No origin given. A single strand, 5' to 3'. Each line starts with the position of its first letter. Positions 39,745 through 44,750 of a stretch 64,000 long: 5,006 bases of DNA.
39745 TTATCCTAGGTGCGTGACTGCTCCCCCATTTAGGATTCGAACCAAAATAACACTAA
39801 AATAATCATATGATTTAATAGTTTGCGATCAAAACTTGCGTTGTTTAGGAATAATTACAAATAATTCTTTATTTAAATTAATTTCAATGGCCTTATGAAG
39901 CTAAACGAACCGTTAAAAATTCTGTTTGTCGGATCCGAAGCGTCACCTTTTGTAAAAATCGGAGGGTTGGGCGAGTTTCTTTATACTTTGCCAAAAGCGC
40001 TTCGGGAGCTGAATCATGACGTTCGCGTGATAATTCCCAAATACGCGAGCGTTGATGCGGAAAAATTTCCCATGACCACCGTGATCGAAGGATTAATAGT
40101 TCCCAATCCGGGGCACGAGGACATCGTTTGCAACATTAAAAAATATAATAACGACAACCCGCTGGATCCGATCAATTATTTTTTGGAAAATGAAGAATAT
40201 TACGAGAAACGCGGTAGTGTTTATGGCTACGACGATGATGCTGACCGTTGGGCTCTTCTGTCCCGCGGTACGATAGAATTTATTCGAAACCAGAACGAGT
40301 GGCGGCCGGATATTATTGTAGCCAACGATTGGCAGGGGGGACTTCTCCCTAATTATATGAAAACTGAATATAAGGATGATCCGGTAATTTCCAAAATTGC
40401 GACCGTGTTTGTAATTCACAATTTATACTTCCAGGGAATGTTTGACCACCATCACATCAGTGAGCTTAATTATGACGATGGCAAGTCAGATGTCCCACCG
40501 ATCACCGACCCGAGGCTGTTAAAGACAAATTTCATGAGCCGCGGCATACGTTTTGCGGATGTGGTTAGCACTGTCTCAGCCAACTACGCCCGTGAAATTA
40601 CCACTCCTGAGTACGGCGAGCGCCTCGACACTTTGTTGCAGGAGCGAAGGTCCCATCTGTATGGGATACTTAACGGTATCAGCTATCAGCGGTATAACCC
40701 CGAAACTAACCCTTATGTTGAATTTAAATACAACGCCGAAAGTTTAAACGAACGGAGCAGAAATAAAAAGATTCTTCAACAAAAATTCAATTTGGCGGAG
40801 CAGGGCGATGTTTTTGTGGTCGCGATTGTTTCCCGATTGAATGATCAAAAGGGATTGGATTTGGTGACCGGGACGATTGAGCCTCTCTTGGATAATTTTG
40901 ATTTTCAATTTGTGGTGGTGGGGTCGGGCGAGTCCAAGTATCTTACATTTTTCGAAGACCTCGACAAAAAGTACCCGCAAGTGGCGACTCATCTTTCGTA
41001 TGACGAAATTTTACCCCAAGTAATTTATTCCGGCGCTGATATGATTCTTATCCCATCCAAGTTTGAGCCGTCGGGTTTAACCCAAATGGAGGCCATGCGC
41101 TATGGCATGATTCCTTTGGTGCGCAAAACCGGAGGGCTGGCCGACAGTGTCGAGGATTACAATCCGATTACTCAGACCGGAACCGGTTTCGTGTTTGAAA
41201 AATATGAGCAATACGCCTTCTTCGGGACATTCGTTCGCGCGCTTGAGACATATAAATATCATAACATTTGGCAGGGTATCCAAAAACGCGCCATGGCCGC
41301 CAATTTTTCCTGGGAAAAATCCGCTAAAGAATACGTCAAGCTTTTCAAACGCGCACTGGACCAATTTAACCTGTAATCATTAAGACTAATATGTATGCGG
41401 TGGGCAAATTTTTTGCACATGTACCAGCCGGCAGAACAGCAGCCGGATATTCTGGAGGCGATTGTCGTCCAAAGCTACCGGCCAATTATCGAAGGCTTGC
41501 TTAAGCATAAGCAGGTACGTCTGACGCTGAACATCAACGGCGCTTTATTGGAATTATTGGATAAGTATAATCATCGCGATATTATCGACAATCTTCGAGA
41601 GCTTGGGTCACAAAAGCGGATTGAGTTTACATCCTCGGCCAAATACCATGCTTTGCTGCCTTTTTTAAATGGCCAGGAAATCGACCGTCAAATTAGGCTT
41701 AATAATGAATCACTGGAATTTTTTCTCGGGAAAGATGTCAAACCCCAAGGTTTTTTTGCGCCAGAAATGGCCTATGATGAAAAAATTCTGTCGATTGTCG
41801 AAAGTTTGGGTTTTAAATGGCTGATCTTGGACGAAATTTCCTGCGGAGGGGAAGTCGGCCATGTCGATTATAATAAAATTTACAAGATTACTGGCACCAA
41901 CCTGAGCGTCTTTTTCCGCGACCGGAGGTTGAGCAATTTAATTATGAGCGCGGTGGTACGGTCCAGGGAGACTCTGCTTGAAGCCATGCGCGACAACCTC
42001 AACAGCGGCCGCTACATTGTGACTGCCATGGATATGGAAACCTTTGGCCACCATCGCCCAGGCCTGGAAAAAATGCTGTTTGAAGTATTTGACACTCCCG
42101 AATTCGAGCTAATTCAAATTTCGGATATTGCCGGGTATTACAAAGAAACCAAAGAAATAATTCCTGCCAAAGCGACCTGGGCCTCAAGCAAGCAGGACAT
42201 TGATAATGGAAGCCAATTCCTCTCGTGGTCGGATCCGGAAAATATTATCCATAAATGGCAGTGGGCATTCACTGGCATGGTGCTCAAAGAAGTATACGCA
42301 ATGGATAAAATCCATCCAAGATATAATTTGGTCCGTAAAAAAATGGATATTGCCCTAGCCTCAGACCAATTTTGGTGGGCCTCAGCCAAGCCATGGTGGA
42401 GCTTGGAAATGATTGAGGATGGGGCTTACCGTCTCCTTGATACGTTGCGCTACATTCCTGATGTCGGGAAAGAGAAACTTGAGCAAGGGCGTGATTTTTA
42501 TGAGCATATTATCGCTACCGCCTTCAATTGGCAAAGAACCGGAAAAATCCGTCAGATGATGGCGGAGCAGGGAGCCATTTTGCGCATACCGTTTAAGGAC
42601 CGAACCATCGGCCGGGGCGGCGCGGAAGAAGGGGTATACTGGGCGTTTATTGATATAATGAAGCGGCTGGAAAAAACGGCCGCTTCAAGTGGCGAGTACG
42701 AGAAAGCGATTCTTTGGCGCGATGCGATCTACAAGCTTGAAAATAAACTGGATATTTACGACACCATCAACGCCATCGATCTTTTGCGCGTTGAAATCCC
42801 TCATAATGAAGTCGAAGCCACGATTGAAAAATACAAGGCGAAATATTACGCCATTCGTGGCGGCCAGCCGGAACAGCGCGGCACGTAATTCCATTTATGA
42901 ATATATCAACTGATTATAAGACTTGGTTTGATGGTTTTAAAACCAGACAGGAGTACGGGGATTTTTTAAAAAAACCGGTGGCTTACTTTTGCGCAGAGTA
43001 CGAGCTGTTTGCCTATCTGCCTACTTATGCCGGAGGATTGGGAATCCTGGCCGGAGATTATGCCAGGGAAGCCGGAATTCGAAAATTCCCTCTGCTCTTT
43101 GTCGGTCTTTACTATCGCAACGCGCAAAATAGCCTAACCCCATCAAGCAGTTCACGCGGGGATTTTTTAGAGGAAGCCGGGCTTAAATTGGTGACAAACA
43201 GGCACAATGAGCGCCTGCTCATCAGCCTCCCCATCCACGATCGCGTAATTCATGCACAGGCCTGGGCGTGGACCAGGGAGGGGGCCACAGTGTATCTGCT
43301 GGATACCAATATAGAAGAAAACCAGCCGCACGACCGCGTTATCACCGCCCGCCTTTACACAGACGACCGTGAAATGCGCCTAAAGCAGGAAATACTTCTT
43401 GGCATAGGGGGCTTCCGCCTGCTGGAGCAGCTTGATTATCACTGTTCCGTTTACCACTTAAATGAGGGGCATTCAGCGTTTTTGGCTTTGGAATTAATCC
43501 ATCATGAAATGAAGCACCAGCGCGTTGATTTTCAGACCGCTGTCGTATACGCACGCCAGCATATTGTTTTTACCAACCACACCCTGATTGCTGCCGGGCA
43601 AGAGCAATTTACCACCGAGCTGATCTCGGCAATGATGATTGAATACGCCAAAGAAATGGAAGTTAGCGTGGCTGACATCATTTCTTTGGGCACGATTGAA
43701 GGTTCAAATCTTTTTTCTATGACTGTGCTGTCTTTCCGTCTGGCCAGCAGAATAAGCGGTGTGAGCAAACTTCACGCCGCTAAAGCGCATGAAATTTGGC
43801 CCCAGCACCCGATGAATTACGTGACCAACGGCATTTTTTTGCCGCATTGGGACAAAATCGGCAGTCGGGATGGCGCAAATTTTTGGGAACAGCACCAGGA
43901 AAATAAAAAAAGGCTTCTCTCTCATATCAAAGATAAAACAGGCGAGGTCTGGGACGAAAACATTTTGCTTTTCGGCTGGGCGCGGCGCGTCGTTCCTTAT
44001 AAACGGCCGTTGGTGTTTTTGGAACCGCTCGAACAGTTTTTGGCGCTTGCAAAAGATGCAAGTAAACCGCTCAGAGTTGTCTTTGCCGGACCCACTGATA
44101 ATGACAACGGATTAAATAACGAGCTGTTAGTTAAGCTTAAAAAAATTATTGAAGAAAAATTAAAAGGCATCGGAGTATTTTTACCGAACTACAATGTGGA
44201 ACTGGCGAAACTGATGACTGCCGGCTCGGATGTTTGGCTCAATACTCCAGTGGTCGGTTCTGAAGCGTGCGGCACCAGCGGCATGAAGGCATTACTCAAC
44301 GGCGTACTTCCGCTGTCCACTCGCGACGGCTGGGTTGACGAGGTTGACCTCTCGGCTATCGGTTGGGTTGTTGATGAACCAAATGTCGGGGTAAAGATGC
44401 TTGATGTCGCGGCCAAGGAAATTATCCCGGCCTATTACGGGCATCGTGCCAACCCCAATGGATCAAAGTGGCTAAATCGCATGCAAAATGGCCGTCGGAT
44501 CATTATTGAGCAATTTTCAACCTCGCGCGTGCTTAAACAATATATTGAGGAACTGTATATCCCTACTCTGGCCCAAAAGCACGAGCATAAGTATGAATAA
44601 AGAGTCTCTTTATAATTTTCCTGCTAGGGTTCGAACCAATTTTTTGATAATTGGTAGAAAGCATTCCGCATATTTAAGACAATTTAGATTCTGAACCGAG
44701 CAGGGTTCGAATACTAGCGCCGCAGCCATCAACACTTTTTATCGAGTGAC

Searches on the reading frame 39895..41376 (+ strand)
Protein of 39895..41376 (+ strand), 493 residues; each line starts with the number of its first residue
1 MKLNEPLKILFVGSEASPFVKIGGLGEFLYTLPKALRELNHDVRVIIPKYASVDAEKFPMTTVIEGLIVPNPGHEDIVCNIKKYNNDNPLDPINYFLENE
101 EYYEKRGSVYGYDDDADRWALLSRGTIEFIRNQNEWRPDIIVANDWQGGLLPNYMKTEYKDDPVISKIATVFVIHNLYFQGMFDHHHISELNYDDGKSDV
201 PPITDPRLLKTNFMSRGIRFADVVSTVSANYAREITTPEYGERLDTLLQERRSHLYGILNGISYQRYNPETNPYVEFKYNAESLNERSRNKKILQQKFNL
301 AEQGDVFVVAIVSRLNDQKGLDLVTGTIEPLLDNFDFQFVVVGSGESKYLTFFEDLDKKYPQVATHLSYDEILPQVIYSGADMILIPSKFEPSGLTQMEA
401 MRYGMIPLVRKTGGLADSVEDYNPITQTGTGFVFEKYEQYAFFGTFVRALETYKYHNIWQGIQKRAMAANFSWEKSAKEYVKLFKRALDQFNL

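Call 57: search_protein_families(library=pfam, proteins=[window:39895-41376:+], max_evalue=0.00001)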
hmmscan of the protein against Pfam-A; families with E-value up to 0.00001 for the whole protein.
window:39895-41376:+ (493 aa): 4 families
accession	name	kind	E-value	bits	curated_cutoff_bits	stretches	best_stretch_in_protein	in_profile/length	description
PF08323.17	Glyco_transf_5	-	4.8e-66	223.3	22.7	1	8-250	1-239/239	Starch synthase catalytic domain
PF00534.26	Glycos_transf_1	-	8.3e-16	58.4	26.4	1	296-453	5-159/172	Glycosyl transferases group 1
PF13692.12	Glyco_trans_1_4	-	9.4e-11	42.6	27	1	308-445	3-135/142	Glycosyl transferases group 1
PF13439.12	Glyco_transf_4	-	2.7e-06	28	28.5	0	22-74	1-51/170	Glycosyltransferase Family 4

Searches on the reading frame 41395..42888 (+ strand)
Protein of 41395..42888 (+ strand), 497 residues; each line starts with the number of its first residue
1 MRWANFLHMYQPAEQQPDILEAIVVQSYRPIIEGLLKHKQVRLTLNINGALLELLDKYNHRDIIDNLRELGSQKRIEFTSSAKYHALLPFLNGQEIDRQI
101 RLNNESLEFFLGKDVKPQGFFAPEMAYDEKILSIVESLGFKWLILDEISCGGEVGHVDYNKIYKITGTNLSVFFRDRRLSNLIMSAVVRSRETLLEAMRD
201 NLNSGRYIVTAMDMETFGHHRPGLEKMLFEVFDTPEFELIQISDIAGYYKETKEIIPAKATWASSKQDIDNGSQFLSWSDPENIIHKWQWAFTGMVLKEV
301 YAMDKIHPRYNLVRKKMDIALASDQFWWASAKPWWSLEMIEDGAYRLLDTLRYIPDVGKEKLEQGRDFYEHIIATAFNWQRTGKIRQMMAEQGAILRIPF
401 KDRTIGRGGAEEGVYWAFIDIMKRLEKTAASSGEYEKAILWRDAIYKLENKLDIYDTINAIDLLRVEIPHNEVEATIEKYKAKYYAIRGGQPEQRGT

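Call 57: search_protein_families(library=pfam, proteins=[window:41395-42888:+], max_evalue=0.00001)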
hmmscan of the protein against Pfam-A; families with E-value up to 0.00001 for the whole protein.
window:41395-42888:+ (497 aa): 1 family
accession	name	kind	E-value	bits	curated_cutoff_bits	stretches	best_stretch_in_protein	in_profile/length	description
PF03065.20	Glyco_hydro_57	-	1.3e-34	120.3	21.2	1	10-252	30-285/291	Glycosyl hydrolase family 57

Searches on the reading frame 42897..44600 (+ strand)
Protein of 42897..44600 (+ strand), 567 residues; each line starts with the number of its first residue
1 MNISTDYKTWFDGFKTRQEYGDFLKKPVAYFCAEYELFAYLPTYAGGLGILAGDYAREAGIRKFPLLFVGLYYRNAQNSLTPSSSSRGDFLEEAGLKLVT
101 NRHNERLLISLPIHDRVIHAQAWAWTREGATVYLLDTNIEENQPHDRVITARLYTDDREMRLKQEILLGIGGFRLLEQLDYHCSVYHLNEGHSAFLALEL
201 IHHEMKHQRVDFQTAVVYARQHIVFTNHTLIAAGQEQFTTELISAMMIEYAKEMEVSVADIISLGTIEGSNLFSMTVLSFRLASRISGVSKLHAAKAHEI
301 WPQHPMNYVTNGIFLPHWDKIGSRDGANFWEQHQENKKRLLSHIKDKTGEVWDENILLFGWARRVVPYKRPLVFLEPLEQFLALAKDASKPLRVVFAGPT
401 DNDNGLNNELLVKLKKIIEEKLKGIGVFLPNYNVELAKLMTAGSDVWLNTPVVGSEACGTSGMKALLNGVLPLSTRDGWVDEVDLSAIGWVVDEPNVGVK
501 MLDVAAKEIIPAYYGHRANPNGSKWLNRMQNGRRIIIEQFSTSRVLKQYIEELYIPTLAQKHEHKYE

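Call 57: search_protein_families(library=pfam, proteins=[window:42897-44600:+], max_evalue=0.00001)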
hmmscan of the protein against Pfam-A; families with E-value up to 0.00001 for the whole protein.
window:42897-44600:+ (567 aa): 1 family
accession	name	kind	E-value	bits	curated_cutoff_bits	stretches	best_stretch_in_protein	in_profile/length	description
PF00343.26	Phosphorylase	-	7.7e-22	77.8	27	1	329-478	419-579/713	Carbohydrate phosphorylase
